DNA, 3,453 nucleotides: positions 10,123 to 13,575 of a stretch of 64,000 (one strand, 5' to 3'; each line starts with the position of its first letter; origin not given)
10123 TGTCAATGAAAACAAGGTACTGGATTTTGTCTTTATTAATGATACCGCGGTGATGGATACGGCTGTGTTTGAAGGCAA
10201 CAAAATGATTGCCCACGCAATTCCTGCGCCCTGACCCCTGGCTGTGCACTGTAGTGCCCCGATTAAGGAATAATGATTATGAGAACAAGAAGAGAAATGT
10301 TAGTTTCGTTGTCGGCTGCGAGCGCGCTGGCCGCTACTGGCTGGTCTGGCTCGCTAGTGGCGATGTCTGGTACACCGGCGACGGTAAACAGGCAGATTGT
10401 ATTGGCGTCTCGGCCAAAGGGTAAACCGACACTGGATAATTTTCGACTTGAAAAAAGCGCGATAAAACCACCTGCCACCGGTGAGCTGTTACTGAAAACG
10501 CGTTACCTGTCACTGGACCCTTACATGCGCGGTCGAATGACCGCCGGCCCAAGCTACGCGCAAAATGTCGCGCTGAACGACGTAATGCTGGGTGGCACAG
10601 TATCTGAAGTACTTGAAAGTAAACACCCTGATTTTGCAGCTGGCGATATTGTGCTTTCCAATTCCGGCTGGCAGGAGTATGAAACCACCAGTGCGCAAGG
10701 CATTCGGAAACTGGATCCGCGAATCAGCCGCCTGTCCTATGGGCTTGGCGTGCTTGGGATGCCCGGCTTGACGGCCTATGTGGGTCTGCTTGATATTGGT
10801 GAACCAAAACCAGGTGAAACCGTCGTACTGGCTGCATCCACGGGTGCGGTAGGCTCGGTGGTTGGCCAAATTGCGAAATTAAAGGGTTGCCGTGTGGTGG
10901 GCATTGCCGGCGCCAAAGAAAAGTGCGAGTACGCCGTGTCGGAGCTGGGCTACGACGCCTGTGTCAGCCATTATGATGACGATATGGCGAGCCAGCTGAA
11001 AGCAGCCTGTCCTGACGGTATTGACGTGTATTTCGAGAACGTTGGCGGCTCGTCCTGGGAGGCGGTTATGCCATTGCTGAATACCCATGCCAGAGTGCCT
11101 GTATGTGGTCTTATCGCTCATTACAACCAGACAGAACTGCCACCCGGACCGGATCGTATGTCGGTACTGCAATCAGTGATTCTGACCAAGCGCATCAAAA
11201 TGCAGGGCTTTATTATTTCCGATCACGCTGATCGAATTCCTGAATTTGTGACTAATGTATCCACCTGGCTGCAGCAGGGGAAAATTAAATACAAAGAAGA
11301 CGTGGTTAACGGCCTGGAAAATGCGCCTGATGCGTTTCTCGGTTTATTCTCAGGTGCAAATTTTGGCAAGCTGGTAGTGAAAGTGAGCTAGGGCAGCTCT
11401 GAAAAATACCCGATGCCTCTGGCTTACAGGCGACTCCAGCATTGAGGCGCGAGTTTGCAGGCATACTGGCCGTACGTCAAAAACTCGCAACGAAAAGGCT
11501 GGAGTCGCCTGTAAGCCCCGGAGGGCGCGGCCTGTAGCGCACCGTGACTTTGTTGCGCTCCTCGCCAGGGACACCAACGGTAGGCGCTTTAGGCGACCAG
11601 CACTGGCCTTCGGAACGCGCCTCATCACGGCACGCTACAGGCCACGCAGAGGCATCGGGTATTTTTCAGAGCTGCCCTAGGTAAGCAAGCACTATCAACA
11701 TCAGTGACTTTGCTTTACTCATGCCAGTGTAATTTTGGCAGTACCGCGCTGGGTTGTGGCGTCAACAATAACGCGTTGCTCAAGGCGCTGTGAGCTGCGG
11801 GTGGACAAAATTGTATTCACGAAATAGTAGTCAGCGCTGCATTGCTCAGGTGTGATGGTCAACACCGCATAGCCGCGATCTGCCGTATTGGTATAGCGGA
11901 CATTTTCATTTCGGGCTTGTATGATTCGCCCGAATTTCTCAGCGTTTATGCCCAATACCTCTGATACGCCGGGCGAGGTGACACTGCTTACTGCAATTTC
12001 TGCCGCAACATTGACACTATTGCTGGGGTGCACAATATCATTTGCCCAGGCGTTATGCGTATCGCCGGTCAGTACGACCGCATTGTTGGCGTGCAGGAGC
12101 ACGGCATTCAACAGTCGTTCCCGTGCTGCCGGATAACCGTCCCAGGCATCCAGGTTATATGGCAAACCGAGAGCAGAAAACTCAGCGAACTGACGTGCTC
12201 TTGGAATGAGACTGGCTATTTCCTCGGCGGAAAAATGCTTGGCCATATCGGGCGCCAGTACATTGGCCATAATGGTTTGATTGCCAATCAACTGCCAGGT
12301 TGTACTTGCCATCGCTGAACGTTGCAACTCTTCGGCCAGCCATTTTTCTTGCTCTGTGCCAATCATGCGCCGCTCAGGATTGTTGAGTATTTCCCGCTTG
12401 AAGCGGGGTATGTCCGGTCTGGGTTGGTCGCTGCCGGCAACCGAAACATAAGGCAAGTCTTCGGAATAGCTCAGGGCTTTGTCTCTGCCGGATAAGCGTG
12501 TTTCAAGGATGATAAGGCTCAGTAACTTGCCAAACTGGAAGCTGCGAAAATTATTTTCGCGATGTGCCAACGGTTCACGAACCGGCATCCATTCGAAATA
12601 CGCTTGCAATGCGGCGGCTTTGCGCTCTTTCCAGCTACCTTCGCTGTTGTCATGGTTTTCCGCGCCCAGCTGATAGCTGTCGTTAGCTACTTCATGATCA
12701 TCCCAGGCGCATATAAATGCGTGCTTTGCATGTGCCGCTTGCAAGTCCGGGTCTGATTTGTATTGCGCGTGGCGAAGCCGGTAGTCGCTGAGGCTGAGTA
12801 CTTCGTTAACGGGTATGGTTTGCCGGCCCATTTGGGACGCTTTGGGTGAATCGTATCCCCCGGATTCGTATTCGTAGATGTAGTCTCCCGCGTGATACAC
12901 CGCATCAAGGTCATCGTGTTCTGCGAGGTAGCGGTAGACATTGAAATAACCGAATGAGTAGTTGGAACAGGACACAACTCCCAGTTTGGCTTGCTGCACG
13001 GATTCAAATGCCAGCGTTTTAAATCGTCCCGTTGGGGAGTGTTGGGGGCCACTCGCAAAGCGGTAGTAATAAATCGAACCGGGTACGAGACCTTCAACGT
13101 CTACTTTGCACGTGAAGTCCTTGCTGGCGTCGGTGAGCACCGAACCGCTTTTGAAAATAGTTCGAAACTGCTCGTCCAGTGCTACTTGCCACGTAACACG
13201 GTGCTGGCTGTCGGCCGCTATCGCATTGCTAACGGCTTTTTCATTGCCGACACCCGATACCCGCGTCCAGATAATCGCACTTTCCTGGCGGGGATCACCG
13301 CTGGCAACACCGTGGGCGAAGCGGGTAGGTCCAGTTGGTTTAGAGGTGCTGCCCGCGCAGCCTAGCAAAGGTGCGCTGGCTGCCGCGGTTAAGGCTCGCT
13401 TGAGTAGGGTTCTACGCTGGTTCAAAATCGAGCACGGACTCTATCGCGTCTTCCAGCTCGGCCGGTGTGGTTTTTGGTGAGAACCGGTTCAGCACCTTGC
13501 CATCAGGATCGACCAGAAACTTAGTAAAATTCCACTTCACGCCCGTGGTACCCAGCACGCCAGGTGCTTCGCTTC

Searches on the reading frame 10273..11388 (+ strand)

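Call 69: search_protein_families(library=pfam, proteins=[window:10273-11388:+])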
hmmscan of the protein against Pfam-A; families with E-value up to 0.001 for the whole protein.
window:10273-11388:+ (372 aa): 3 families
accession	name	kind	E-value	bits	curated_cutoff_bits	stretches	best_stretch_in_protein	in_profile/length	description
PF16884.10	ADH_N_2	-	2.9e-38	130.5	31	1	40-146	1-107/108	N-terminal domain of oxidoreductase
PF00107.32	ADH_zinc_N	-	9.9e-21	74.5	31.8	1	192-327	1-125/129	Zinc-binding dehydrogenase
PF13602.12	ADH_zinc_N_2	-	9.6e-11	43.2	27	1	225-369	1-134/134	Zinc-binding dehydrogenase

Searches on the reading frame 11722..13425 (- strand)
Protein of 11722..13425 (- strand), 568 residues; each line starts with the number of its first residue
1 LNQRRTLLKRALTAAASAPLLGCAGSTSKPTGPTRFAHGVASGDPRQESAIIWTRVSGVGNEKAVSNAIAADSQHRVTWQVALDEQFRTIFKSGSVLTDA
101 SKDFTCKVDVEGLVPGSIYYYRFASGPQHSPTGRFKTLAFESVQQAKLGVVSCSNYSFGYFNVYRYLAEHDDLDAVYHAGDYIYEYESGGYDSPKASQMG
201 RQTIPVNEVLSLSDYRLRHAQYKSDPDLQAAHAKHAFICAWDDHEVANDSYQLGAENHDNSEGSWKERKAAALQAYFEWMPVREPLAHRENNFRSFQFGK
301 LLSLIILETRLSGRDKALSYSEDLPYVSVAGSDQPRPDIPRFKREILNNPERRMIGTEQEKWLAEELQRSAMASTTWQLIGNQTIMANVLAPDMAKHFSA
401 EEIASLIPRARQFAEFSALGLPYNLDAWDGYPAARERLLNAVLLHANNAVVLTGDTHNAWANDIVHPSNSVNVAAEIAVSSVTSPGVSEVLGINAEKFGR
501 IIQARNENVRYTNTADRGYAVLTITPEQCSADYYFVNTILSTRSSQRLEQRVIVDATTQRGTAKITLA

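Call 69: search_protein_families(library=pfam, proteins=[window:11722-13425:-])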
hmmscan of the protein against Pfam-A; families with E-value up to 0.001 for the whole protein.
window:11722-13425:- (568 aa): 3 families
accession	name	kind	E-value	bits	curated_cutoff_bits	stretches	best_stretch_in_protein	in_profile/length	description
PF09423.15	PhoD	-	1.1e-106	357.2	27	1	148-533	1-343/343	PhoD-like phosphatase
PF16655.11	PhoD_N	-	2.3e-28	99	30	1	38-137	1-90/90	PhoD-like phosphatase, N-terminal domain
PF16656.11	Pur_ac_phosph_N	-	0.00016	22.6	30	1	88-137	39-93/93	Purple acid Phosphatase, N-terminal domain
